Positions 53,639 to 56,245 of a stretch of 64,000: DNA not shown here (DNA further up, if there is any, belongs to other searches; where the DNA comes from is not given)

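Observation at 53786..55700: NRPS termination region has a TE-like domain with Cys in the nucleophile position (GLCMAG), followed by an extra C-terminal condensation domain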

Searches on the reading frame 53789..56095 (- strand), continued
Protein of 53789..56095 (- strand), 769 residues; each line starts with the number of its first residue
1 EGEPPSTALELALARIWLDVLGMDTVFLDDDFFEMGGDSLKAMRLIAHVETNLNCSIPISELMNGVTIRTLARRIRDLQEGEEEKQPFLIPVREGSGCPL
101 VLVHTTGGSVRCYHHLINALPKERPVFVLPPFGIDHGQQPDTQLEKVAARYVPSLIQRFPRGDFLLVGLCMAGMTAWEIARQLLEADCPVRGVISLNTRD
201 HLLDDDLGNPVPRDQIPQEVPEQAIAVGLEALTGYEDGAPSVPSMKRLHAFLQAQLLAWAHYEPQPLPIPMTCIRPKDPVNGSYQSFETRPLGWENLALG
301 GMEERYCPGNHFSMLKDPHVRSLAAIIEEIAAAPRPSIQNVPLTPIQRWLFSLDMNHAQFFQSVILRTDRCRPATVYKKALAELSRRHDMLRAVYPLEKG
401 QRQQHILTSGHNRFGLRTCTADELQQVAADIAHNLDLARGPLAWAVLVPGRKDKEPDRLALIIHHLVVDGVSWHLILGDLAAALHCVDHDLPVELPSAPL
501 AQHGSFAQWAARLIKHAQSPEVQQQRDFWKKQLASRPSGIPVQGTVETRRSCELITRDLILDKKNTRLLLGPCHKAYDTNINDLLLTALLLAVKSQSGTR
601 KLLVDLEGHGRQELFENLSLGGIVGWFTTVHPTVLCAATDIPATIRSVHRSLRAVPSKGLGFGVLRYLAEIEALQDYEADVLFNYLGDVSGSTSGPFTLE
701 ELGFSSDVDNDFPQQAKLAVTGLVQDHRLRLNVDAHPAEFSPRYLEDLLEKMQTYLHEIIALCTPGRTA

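Call 15: find_encoding_contigs(protein=P0003, flank=10000, max_places=3)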
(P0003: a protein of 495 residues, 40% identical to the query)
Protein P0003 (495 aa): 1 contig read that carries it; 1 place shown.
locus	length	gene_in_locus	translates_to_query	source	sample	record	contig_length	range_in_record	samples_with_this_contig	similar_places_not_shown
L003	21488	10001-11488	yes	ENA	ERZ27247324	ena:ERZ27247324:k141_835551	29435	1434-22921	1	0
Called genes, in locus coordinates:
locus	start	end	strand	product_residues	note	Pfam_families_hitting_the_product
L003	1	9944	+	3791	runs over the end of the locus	?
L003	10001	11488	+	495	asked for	PF00668:Condensation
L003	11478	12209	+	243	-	PF01648:ACPS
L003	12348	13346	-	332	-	PF01144:CoA_trans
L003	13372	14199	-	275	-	PF01144:CoA_trans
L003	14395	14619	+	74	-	-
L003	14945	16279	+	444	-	PF02667:SCFA_trans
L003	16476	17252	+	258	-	PF00378:ECH_1, PF16113:ECH_2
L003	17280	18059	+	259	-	PF00378:ECH_1, PF16113:ECH_2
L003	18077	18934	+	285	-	PF02737:3HCDH_N, PF00725:3HCDH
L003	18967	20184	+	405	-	PF00108:Thiolase_N, PF00109:ketoacyl-synt (weak), PF02803:Thiolase_C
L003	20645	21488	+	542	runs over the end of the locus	PF01590:GAF, PF13185:GAF_2, PF00989:PAS, PF08448:PAS_4, PF13426:PAS_9 (weak), PF00512:HisKA (weak), PF02518:HATPase_c, PF14501:HATPase_c_5, +1 more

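Call 17: search_protein_families(library=ncbifam, proteins=[window:53789-56095:-], max_evalue=0.01)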
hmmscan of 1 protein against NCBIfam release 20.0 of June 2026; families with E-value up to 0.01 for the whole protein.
seq(769 aa): 10 families
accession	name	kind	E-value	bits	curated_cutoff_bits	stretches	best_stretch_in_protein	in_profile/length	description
NF004282.0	PRK05691.1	subfamily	1.2e-85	287.1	4090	2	319-764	2767-3222/4334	non-ribosomal peptide synthase/polyketide synthase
TIGR01720.1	NRPS-para261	subfamily_domain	1.4e-19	70.5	74.2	1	643-765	4-131/155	non-ribosomal peptide synthase domain TIGR01720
NF047350.1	aureusi_NRPS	equivalog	8.7e-18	62.7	2500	2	4-87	904-987/2373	aureusimine non-ribosomal peptide synthetase AusA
NF007605.2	PRK10252.1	equivalog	1.9e-17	62.1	2400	1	2-185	968-1153/1292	enterobactin non-ribosomal peptide synthetase EntF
NF038078.1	NRPS_MxcG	equivalog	2.4e-15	54.9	2300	2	5-80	971-1046/1442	myxochelin non-ribosomal peptide synthetase MxcG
NF040607.1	mycolic_Pks13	equivalog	2.2e-12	45.3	2100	1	47-197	1368-1515/1680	polyketide synthase Pks13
NF041803.1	NRPS_SolG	exception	1.2e-09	36.4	2200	1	4-80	1085-1160/1163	solanimycin non-ribosomal peptide synthetase SolG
TIGR03443.1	alpha_am_amid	equivalog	3.7e-08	31.2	1030.1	1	7-82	847-924/1390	L-aminoadipate-semialdehyde dehydrogenase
NF011457.0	PRK14875.1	equivalog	0.00018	20.6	307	0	94-182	129-218/372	acetoin dehydrogenase dihydrolipoyllysine-residue acetyltransferase subunit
TIGR03056.1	bchO_mg_che_rel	equivalog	0.0015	17.6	172.55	0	440-494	14-65/278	alpha/beta fold hydrolase BchO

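Call 71: search_protein_families(library=pfam, proteins=[L001:11689-12663:+, L001:12785-13882:+, L001:14692-16371:+, L001:11932-12684:-], max_evalue=0.001)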
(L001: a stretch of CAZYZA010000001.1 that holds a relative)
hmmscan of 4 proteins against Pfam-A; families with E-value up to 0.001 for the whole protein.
L001:11689-12663:+ (324 aa): 1 family
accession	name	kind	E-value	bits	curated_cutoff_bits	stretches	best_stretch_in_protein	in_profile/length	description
PF01648.25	ACPS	-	2e-13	50.8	25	1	218-289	1-82/111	4'-phosphopantetheinyl transferase superfamily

L001:12785-13882:+ (365 aa): 2 families
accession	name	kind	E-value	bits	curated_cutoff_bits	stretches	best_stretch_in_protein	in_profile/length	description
PF04392.18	ABC_sub_bind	-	3.9e-12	46.4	25.9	1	98-349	53-291/293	ABC transporter substrate binding protein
PF13458.12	Peripla_BP_6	-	3.4e-05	24.1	31.7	1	91-213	54-168/343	Periplasmic binding protein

L001:14692-16371:+ (559 aa): 3 families
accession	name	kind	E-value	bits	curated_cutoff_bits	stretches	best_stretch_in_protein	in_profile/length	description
PF00005.33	ABC_tran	-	9.3e-23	81.8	25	1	367-498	5-135/137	ABC transporter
PF13304.12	AAA_21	-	1e-07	32.7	27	1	464-531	230-299/304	AAA domain, putative AbiEii toxin, Type IV TA system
PF02463.25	SMC_N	-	0.00016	21.6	40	0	446-544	123-211/220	RecF/RecN/SMC N terminal domain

L001:11932-12684:- (250 aa): 0 families

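Call 72: predict_structure(alignment_id=A3)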
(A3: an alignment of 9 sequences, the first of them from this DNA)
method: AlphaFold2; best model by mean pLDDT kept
length: 769 residues; sequences in the alignment: 9
mean_pLDDT: 81.6   pTM: 0.70
mean pLDDT of the five models: 81.6, 80.9, 80.6, 80.6, 76.0
residues with pLDDT >= 90: 172; 70-90: 487; 50-70: 90; < 50: 20
segments of 3 or more residues with pLDDT < 50: 82-86, 241-243, 282-286, 609-611, 767-769
pLDDT, mean of each block of 10 residues (from residue 1): 75 88 85 85 85 78 81 77 58 88 83 88 90 62 85 88 88 90 86 82 57 67 75 68 65 81 79 84 54 70 83 87 92 75 83 82 88 87 87 85 79 78 87 83 90 83 80 77 89 83 71 84 88 86 88 91 91 84 94 94 76 61 70 92 94 84 81 84 81 68 81 85 87 94 95 96 62
secondary structure, 60 per line:
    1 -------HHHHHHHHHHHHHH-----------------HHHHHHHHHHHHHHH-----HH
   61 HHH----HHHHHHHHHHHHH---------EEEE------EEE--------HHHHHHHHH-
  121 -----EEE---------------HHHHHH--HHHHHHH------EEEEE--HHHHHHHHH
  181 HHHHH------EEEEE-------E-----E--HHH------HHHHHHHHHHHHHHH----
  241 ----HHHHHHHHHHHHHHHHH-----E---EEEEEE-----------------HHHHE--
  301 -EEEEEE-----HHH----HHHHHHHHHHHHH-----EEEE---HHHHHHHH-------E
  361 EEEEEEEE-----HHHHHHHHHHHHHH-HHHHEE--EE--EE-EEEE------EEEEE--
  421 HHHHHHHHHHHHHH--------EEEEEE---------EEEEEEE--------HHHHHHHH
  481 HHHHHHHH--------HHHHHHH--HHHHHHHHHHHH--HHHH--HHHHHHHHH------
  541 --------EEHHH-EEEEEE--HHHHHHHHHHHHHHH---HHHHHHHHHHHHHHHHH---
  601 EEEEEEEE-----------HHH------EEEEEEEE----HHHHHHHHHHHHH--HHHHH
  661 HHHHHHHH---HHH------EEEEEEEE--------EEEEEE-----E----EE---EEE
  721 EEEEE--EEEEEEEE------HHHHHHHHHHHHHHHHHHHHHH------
elements in order (helices of 4 or more, strands of 3 or more residues): H8-21 H39-53 H59-63 H68-80 E90-93 E100-102 H111-119 E126-128 H144-149 H152-158 E165-169 H172-185 E192-196 H222-236 H245-261 E271-276 H294-297 E302-307 H320-332 E338-341 H345-352 E360-368 H374-387 H389-392 E404-407 E414-418 H421-434 E443-448 E458-464 H473-488 H497-503 H506-517 H520-523 H526-534 E555-560 H563-577 H581-597 E601-608 E629-636 H641-653 H656-668 E681-688 E697-702 E718-725 E728-735 H742-763
